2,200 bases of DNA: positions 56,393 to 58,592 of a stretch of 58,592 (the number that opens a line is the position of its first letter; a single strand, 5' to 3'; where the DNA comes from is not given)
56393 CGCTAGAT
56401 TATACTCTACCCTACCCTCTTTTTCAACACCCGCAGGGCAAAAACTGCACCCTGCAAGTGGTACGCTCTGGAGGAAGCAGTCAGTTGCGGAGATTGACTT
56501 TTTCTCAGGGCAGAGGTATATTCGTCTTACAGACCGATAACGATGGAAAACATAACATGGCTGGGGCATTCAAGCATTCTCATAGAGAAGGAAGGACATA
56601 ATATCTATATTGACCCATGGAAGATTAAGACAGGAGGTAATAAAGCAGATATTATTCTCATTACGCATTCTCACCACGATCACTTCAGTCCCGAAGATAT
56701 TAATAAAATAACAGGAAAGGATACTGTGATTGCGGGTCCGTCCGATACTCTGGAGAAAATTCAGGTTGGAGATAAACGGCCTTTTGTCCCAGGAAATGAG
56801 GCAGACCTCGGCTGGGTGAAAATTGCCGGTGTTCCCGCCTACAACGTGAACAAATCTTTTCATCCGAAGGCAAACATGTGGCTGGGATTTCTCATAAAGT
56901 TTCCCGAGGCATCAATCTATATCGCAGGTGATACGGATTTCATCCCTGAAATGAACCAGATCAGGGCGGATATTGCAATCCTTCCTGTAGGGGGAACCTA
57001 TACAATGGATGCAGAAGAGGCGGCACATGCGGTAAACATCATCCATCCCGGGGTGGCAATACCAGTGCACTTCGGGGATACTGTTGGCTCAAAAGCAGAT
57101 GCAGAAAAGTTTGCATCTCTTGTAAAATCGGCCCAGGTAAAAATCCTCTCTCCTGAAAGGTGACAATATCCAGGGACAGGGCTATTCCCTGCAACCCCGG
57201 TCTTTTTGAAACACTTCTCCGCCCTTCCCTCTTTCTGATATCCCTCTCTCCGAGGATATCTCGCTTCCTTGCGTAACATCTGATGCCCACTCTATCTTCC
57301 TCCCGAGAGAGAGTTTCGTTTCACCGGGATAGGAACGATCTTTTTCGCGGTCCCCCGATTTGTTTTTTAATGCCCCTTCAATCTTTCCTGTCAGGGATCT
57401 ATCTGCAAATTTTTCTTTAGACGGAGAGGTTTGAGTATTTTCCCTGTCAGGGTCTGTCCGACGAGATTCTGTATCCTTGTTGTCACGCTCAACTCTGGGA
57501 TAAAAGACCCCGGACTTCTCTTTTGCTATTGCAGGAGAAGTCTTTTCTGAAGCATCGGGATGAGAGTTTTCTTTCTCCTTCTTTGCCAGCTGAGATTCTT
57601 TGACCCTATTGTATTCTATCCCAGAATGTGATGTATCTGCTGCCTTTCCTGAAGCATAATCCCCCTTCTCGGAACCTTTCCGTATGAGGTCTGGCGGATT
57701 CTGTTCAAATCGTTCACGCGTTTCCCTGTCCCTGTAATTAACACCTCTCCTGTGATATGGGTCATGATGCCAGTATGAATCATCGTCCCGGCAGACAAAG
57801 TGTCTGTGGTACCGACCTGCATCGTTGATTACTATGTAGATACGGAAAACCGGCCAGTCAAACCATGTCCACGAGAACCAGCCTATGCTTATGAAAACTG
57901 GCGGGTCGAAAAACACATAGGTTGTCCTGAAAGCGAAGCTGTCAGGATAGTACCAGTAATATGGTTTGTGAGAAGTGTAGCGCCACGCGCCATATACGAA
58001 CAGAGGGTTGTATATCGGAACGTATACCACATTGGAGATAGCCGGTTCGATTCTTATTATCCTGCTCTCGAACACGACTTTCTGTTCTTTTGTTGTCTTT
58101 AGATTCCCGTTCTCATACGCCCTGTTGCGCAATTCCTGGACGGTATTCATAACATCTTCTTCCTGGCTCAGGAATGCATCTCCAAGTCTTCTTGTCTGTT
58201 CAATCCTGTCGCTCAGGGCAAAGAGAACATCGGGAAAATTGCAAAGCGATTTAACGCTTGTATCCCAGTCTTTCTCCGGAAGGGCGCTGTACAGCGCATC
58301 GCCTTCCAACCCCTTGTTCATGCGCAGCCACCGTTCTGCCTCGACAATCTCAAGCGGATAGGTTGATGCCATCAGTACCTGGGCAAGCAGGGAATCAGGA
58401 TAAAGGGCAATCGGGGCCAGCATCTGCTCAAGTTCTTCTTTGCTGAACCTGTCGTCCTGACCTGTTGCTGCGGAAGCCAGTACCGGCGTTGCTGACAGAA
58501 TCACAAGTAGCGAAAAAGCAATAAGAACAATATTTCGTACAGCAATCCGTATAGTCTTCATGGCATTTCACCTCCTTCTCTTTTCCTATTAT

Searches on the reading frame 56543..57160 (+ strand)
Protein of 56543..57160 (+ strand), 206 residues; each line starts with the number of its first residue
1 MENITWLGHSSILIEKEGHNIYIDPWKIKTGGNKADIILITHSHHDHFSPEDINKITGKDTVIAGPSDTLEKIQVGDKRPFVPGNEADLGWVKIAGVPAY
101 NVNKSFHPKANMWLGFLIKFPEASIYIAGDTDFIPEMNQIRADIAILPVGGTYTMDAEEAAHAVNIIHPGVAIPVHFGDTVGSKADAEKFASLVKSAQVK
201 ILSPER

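Call 70: search_protein_families(library=pfam, proteins=[window:56543-57160:+], max_evalue=0.00001)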
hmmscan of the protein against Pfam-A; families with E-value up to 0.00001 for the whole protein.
window:56543-57160:+ (206 aa): 2 families
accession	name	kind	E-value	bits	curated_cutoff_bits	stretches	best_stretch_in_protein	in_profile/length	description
PF13483.12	Lactamase_B_3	-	1e-28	100.8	24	1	3-176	1-160/160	Beta-lactamase superfamily domain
PF12706.13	Lactamase_B_2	-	2.6e-15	57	27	1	25-177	21-200/200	Beta-lactamase superfamily domain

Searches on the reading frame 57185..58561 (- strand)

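Call 70: search_protein_families(library=pfam, proteins=[window:57185-58561:-], max_evalue=0.00001)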
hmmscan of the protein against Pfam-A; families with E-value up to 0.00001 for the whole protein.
window:57185-58561:- (459 aa): 1 family
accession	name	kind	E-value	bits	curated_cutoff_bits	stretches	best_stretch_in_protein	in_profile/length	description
PF11737.13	DUF3300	-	1.7e-84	283.3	25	1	40-266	1-227/227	Protein of unknown function (DUF3300)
